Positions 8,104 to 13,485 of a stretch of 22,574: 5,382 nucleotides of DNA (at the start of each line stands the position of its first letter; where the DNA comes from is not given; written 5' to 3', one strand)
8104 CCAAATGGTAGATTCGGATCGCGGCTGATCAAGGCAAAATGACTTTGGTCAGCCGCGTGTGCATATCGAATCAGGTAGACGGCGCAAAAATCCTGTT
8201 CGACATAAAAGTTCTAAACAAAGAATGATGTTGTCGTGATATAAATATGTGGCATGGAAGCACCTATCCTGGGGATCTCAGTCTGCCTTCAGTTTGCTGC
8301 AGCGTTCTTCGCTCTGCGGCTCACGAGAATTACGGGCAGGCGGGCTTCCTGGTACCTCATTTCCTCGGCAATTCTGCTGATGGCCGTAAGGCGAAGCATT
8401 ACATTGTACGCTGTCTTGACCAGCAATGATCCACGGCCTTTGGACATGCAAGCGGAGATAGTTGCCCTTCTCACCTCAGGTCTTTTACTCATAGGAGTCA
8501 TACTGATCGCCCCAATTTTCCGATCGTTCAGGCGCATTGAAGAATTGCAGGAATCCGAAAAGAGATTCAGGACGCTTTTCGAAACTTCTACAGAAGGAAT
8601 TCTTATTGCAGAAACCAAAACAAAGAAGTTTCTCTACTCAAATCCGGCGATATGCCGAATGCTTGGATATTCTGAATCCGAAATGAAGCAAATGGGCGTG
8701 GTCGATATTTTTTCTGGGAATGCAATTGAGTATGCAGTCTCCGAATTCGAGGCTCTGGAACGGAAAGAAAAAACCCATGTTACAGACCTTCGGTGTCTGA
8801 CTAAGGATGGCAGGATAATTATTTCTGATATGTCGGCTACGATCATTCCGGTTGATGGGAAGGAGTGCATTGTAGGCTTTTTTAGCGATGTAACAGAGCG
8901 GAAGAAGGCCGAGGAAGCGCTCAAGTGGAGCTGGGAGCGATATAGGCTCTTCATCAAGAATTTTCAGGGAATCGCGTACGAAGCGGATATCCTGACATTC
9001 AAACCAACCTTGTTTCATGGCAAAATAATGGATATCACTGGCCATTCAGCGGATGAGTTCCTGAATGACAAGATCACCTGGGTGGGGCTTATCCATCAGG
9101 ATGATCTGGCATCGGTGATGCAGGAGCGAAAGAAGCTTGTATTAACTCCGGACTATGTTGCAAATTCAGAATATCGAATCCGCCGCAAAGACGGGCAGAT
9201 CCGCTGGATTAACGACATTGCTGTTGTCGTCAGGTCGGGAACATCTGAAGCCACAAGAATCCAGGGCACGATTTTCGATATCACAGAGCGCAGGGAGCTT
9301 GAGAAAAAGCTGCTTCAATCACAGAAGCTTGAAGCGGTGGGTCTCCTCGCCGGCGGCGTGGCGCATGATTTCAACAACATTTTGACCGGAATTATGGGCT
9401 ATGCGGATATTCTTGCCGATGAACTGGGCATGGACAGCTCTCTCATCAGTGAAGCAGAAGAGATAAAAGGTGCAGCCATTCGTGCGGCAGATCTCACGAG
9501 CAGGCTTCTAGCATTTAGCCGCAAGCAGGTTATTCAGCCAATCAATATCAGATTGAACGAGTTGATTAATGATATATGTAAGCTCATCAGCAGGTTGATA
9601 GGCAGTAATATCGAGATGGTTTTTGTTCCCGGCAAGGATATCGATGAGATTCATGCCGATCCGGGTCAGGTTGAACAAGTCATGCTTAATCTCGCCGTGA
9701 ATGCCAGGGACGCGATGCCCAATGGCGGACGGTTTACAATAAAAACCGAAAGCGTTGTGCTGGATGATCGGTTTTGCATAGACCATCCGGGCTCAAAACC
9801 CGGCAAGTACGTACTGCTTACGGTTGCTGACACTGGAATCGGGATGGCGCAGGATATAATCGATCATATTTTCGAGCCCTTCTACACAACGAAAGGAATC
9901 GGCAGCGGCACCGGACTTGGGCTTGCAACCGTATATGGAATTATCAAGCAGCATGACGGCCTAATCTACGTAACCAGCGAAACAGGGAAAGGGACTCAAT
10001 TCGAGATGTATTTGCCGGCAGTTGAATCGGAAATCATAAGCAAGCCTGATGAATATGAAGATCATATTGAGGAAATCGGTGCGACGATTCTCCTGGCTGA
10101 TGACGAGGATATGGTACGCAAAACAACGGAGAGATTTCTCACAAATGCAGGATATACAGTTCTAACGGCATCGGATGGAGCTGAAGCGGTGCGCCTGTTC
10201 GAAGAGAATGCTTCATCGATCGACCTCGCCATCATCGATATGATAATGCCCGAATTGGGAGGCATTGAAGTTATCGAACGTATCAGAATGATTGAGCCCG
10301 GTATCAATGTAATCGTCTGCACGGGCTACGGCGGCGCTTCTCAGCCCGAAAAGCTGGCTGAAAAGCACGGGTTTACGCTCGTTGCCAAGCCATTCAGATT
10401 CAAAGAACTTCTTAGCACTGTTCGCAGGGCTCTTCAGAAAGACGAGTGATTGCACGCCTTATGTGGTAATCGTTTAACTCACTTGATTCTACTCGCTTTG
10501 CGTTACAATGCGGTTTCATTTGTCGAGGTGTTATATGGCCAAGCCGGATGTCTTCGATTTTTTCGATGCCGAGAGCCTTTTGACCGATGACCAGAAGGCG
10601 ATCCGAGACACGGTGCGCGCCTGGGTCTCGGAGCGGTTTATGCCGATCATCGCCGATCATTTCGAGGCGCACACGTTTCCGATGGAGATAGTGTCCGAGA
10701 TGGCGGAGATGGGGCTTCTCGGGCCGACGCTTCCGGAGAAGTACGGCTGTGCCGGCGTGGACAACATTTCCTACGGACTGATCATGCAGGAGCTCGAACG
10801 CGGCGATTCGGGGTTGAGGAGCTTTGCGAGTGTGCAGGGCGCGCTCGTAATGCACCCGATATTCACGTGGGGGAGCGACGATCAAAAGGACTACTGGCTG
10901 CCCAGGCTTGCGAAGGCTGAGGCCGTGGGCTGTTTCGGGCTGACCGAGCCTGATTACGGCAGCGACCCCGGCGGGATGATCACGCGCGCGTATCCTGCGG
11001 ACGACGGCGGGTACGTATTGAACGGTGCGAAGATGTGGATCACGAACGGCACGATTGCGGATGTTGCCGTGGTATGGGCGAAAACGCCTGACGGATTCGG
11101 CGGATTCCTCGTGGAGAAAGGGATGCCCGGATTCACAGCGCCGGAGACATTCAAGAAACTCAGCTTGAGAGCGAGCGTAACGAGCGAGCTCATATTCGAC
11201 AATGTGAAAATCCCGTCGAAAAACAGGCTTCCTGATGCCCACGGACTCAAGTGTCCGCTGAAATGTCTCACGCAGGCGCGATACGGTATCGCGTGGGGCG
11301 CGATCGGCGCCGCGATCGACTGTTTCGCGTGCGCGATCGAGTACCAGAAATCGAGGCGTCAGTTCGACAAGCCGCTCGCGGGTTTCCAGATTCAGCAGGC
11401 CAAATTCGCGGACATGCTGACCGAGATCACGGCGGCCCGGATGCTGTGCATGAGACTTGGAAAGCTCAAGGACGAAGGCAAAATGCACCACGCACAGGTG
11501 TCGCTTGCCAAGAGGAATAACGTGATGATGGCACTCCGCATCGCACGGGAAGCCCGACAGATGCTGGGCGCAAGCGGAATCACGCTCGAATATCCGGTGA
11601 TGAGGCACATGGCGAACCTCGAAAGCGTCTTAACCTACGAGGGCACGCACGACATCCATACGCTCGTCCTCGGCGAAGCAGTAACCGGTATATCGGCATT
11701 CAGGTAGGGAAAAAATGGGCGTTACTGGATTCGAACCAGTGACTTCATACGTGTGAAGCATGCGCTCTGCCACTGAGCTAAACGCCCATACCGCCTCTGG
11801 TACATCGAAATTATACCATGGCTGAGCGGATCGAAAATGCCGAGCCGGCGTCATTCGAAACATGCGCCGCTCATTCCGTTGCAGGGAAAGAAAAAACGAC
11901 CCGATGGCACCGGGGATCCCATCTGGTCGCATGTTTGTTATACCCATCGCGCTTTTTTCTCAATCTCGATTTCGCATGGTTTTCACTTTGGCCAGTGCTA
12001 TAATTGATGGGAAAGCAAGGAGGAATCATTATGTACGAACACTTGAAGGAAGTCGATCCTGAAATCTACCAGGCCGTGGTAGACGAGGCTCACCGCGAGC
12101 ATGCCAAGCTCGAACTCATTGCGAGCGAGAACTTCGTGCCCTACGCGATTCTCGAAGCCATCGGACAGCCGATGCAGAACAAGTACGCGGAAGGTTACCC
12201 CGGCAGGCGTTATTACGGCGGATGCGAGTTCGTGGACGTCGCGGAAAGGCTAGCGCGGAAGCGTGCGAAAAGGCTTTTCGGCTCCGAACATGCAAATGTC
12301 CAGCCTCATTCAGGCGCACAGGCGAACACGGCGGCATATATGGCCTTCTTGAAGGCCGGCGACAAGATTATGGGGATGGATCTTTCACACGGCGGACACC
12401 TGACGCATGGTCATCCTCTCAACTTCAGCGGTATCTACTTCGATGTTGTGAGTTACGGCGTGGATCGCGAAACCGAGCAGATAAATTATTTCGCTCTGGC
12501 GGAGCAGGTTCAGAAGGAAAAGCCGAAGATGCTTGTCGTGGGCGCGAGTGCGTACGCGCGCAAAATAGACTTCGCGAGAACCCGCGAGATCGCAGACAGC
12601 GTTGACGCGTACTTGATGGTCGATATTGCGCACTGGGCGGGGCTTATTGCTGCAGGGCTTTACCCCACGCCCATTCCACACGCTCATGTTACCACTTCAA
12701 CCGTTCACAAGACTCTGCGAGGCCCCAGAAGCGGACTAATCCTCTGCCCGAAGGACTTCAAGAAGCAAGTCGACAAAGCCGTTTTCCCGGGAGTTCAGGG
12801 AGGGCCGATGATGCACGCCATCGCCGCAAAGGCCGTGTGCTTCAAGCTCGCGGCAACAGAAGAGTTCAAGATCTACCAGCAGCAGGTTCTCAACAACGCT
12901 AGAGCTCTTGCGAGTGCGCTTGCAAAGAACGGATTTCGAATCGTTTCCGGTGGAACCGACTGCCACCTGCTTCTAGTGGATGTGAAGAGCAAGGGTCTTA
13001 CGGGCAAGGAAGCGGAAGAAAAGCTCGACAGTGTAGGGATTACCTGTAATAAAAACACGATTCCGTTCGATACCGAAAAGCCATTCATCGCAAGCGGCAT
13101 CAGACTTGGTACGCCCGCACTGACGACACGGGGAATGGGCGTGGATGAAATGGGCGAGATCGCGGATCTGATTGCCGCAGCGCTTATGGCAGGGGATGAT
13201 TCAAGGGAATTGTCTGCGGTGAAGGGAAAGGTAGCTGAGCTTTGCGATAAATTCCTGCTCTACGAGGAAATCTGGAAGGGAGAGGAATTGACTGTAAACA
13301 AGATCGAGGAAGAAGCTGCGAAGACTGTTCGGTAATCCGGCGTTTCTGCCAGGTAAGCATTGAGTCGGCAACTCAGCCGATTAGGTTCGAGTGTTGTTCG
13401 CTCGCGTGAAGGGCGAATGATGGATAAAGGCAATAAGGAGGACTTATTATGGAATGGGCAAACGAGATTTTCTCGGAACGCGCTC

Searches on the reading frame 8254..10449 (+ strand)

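Call 7: search_protein_families(library=pfam, proteins=[window:8254-10449:+])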
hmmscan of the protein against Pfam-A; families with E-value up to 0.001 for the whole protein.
window:8254-10449:+ (731 aa): 7 families
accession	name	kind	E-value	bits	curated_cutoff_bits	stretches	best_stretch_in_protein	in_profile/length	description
PF08447.18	PAS_3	-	7.8e-28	97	25.6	2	258-340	8-89/89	PAS fold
PF02518.31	HATPase_c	-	2.4e-22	79.9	26.4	1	469-589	2-109/111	Histidine kinase-, DNA gyrase B-, and HSP90-like ATPase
PF00072.30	Response_reg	-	6.8e-22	78.2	30.2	1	612-723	1-110/111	Response regulator receiver domain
PF13426.13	PAS_9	-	4.6e-16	59.4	27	1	114-215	2-103/103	PAS domain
PF00989.32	PAS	-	4.3e-09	36.8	22.6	1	104-213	2-113/113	PAS fold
PF13188.13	PAS_8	-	5.9e-08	32.8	21.8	1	104-152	2-49/65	PAS domain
PF00512.31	HisKA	-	7.7e-08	32.7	26.9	1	364-425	4-64/66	His Kinase A (phospho-acceptor) domain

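Call 8: search_protein_families(library=ncbifam, proteins=[window:8254-10449:+])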
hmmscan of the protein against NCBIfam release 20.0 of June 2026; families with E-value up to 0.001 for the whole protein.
window:8254-10449:+ (731 aa): 143 families (the best 25 are shown)
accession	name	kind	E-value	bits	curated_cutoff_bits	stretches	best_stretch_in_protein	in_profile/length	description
NF046020.1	HisKinCckABruc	equivalog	1.3e-122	410.4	1000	2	325-727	445-867/868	cell cycle histidine kinase CckA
NF046026.1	HisKinCckACaul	equivalog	6.2e-101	338.5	1000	1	332-728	272-677/678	cell cycle histidine kinase CckA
NF010076.0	PRK13557.1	subfamily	4.9e-99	332.2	631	1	259-728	63-534/540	histidine kinase famiy protein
NF010411.0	PRK13837.1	equivalog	2.1e-84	284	647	1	344-729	432-814/828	two-component system VirA-like sensor kinase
NF052574.1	HisKinEspCMyxo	equivalog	1.3e-60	205.5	1200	1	291-728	346-784/785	serine histidine kinase EspC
NF008468.0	PRK11360.1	equivalog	9.6e-59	199.3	646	2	339-592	373-611/616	two-component system sensor histidine kinase AtoS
NF052573.1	HisKinEspAMyxo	equivalog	2.8e-50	171.1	1400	1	98-726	125-749/755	serine histidine kinase EspA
NF007688.0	PRK10364.1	equivalog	5.7e-45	153.9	479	1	345-589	223-451/460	two-component system sensor histidine kinase ZraS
NF047466.1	hybrid_RR_LvrB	exception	1.3e-37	129.9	500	1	344-589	134-376/377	hybrid histidine kinase/response regulator LvrB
TIGR02956.1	TMAO_torS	equivalog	1.9e-37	128.9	676.5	1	371-730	473-823/967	TMAO reductase system sensor histidine kinase/response regulator TorS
NF008302.0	PRK11091.1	equivalog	6.6e-35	120.5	838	2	261-682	187-596/779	aerobic respiration two-component sensor histidine kinase ArcB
TIGR00229.1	sensory_box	domain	9.1e-35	119.5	22.9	2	99-223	1-126/126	PAS domain S-box protein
NF046044.1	PnpS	equivalog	1.8e-33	116.2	400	2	322-588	139-390/390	two-component system histidine kinase PnpS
NF047874.1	MASE3_PAS_HK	subfamily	5.4e-32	111.4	560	2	436-600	482-636/655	MASE3 domain-containing sensor histidine kinase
NF038348.1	T2SS_HK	subfamily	2.1e-29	102.4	450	1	453-588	453-572/574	histidine kinase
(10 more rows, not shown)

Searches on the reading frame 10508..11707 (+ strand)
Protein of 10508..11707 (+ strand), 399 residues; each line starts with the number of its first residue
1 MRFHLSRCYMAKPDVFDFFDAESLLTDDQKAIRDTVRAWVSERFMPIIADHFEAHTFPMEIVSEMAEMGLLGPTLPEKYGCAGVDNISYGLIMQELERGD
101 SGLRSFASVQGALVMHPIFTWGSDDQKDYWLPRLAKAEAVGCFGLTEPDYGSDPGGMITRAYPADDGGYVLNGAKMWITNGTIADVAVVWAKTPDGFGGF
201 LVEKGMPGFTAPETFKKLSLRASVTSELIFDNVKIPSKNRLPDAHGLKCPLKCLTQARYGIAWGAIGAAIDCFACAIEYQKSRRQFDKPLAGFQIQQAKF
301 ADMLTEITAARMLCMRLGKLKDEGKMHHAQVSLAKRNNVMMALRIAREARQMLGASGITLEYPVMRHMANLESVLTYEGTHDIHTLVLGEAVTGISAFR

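Call 7: search_protein_families(library=pfam, proteins=[window:10508-11707:+])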
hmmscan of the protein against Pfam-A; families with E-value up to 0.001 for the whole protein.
window:10508-11707:+ (399 aa): 5 families
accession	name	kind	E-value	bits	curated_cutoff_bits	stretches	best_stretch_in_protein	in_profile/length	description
PF02771.21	Acyl-CoA_dh_N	-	2.5e-36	124.9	22.9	1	26-138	1-113/113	Acyl-CoA dehydrogenase, N-terminal domain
PF00441.29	Acyl-CoA_dh_1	-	2.8e-32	112.4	22.4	1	245-392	2-149/150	Acyl-CoA dehydrogenase, C-terminal domain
PF02770.24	Acyl-CoA_dh_M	-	1.1e-24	86.9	33.3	1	142-233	1-97/97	Acyl-CoA dehydrogenase, middle domain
PF08028.16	Acyl-CoA_dh_2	-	6.6e-11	43.1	22.7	1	260-377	2-129/134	Acyl-CoA dehydrogenase, C-terminal domain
PF22924.1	ACOX_C_alpha1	-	0.00023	21.4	27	0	254-383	4-159/169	Acyl-CoA oxidase, C-alpha1 domain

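Call 8: search_protein_families(library=ncbifam, proteins=[window:10508-11707:+])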
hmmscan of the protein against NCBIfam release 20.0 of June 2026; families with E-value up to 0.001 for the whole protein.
window:10508-11707:+ (399 aa): 21 families
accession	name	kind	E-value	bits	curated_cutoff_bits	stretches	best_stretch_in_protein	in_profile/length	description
NF042972.1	AcrlCoAredClosAcrC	equivalog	2.1e-77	260.3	640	1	24-392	4-376/378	acryloyl-CoA reductase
NF052270.1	Staph_DH_FadE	equivalog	2.2e-72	244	600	1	17-398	13-399/400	acyl-CoA dehydrogenase FadE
NF045552.1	GlutCoADH_Des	equivalog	3.2e-65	220.8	470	1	25-387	5-374/387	glutaryl-CoA dehydrogenase Acd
NF058590.1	AcCoDHFadEBacil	equivalog_domain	2.1e-63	214.8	600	1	25-329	21-328/586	acyl-CoA dehydrogenase FadE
NF043006.1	CyhCrbnylCoADH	equivalog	4.2e-51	174.1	650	1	26-391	5-374/380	cyclohexane-1-carbonyl-CoA dehydrogenase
NF042439.1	SulpropCoADesulf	equivalog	1.7e-47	162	600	1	36-390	4-368/379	3-sulfinopropanoyl-CoA desulfinase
NF053553.1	prodigi_MBC_PigA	equivalog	1.2e-46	159.6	500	1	25-385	5-372/381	prodigiosin MBC biosynthesis dehydrogenase PigA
NF045652.1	ProlPCPDhRedW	equivalog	4.9e-45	154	650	1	64-359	39-341/376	L-prolyl-[peptidyl-carrier protein] dehydrogenase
TIGR03207.1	cyc_hxne_CoA_dh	equivalog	2.1e-40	138.6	575.35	1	25-382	1-361/372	cyclohexanecarboxyl-CoA dehydrogenase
NF002885.1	PRK03354.1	equivalog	3.3e-37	128.4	540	1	25-392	5-373/378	crotonobetainyl-CoA dehydrogenase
NF008997.0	PRK12341.1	equivalog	4.1e-33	115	537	1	25-391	5-375/382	acyl-CoA dehydrogenase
TIGR03203.1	pimD_small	equivalog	3.7e-17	62.5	652.7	1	57-385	38-369/378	pimeloyl-CoA dehydrogenase small subunit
NF007000.1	PRK09463.1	subfamily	5.8e-16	58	600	1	53-188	70-213/726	acyl-CoA dehydrogenase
NF049984.1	Rv1679_FadE16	equivalog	4.1e-14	52.6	600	1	55-398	23-371/371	Rv1679 family acyl-CoA dehydrogenase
NF009586.0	PRK13026.1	subfamily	1e-13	50.5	608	1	118-186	171-246/777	acyl-CoA dehydrogenase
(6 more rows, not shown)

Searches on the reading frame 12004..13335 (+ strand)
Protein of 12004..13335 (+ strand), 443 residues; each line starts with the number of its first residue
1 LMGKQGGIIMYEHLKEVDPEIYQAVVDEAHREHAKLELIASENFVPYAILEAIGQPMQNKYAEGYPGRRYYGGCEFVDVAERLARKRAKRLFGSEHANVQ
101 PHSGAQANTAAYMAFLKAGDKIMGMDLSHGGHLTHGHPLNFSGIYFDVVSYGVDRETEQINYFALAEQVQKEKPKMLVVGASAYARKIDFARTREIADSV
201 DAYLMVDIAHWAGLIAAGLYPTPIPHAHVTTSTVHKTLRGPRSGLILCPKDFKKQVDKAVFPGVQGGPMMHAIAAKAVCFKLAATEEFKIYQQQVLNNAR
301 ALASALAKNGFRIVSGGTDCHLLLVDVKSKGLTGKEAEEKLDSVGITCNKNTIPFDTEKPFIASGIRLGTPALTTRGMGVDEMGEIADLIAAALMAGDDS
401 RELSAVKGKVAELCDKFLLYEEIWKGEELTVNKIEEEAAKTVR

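Call 7: search_protein_families(library=pfam, proteins=[window:12004-13335:+])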
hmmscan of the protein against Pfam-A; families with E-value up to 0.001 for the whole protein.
window:12004-13335:+ (443 aa): 2 families
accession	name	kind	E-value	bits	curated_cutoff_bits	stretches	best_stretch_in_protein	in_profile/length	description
PF00464.25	SHMT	-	8.5e-163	542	27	1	14-390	1-399/399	Serine hydroxymethyltransferase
PF00155.27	Aminotran_1_2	-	4.1e-08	33.3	19.7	1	66-316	33-300/361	Aminotransferase class I and II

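Call 8: search_protein_families(library=ncbifam, proteins=[window:12004-13335:+])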
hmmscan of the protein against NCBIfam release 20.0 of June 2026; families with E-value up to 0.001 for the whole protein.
window:12004-13335:+ (443 aa): 6 families
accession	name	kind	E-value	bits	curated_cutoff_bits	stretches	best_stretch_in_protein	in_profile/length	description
NF000586.1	PRK00011.1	subfamily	1.5e-182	606.8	335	1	18-420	1-404/404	serine hydroxymethyltransferase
NF010094.0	PRK13580.1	equivalog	6.3e-142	473.7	735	2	120-403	169-454/496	glycine hydroxymethyltransferase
TIGR04506.1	F_threo_transal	equivalog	5.7e-32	111.2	650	1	71-413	66-397/609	fluorothreonine transaldolase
TIGR00858.1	bioF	equivalog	1.4e-05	24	426.45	1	92-335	79-319/365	8-amino-7-oxononanoate synthase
NF005394.0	PRK06939.1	equivalog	0.00042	19.2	460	0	101-320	108-327/397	glycine C-acetyltransferase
NF005526.0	PRK07179.1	equivalog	0.00078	18.1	428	0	191-315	198-328/407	alpha-hydroxyketone-type quorum-sensing autoinducer synthase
